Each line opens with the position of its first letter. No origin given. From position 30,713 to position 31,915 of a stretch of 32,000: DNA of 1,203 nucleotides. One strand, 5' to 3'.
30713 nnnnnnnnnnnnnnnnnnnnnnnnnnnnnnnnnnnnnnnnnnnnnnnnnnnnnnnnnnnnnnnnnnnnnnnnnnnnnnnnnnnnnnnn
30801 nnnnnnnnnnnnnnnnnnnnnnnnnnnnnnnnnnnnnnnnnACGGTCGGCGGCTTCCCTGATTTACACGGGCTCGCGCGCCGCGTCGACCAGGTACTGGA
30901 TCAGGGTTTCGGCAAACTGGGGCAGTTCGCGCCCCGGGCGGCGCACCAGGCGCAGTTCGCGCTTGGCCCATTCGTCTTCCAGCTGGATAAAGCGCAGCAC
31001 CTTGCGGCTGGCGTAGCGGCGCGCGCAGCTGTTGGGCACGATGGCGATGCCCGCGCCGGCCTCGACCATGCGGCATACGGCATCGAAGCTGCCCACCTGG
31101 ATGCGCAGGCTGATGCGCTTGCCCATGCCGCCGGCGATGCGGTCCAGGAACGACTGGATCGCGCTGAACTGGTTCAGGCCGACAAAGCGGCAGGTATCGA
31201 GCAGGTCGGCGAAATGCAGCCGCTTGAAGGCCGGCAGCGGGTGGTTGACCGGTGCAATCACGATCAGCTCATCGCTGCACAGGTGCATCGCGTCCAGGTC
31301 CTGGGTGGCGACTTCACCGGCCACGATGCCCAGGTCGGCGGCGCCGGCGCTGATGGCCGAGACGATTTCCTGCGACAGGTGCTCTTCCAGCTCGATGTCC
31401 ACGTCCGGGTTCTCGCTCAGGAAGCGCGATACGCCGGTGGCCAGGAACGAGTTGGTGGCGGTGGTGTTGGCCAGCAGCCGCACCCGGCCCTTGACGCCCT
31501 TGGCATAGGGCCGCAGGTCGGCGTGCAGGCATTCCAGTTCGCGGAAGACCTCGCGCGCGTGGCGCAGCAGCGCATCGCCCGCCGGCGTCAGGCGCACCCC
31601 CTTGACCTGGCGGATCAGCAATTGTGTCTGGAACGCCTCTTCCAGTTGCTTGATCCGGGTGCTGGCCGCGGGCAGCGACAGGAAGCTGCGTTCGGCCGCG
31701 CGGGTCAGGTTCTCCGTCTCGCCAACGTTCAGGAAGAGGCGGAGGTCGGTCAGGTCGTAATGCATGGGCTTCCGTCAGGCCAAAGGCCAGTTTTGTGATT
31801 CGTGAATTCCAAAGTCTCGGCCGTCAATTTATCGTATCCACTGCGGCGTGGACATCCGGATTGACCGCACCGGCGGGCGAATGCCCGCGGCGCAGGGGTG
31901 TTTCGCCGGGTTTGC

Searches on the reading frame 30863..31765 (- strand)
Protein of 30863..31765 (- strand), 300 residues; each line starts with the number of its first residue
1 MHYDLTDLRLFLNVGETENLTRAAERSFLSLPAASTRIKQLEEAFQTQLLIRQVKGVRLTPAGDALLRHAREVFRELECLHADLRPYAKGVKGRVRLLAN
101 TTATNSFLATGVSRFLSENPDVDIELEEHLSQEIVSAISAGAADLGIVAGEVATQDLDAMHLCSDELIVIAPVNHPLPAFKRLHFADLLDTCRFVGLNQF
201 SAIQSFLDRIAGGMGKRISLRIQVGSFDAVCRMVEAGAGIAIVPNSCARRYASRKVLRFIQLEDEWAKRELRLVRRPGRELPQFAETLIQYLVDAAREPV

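Call 10: search_protein_families(library=pfam, proteins=[window:30863-31765:-])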
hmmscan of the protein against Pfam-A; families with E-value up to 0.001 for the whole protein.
window:30863-31765:- (300 aa): 2 families
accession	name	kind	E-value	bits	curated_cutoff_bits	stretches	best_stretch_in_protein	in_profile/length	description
PF03466.25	LysR_substrate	-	1.4e-41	142.6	28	1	89-296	2-208/209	LysR substrate binding domain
PF00126.33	HTH_1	-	6.2e-18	64.9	26.6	1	5-63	1-59/60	Bacterial regulatory helix-turn-helix protein, lysR family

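Call 41: find_encoding_contigs(protein=window:30863-31765:-, flank=10000, max_places=2)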
Protein window:30863-31765:- (300 aa): 25 contigs read that carry it; 2 places shown.
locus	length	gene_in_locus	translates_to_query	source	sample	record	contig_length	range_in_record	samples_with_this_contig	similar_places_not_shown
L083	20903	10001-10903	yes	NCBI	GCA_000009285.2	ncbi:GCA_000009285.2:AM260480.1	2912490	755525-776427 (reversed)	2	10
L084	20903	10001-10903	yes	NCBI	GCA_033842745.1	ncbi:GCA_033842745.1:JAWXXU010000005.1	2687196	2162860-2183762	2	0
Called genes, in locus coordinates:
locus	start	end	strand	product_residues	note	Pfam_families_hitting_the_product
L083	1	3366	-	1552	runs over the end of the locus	PF00353:HemolysinCabind (weak), PF08548:Peptidase_M10_C, PF17803:Cadherin_4, PF17963:Big_9, PF17803:Cadherin_4, PF17892:Cadherin_5, PF17963:Big_9, PF00353:HemolysinCabind, +4 more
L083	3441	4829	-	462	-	PF25919:BSH_CusB (faint), PF25917:BSH_RND (weak), PF25973:BSH_CzcB (faint), PF25994:HH_AprE, PF26002:Beta-barrel_AprE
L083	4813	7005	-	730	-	PF00664:ABC_membrane, PF00005:ABC_tran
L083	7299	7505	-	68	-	PF20104:DUF6494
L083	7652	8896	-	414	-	PF02515:CoA_transf_3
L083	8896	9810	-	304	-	PF00106:adh_short, PF08659:KR, PF13561:adh_short_C2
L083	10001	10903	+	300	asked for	PF00126:HTH_1, PF03466:LysR_substrate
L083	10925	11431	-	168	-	PF10947:DUF2628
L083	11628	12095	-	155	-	PF02308:MgtC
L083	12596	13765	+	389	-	PF02771:Acyl-CoA_dh_N, PF02770:Acyl-CoA_dh_M, PF00441:Acyl-CoA_dh_1, PF08028:Acyl-CoA_dh_2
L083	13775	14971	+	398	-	PF02515:CoA_transf_3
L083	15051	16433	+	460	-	PF03972:MmgE_PrpD_N, PF19305:MmgE_PrpD_C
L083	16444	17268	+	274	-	PF03328:HpcH_HpaI, PF15617:C-C_Bond_Lyase (faint)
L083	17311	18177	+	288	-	PF27832:Htd2, PF13452:FAS1_DH_region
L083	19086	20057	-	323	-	PF03401:TctC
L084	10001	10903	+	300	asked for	PF00126:HTH_1, PF03466:LysR_substrate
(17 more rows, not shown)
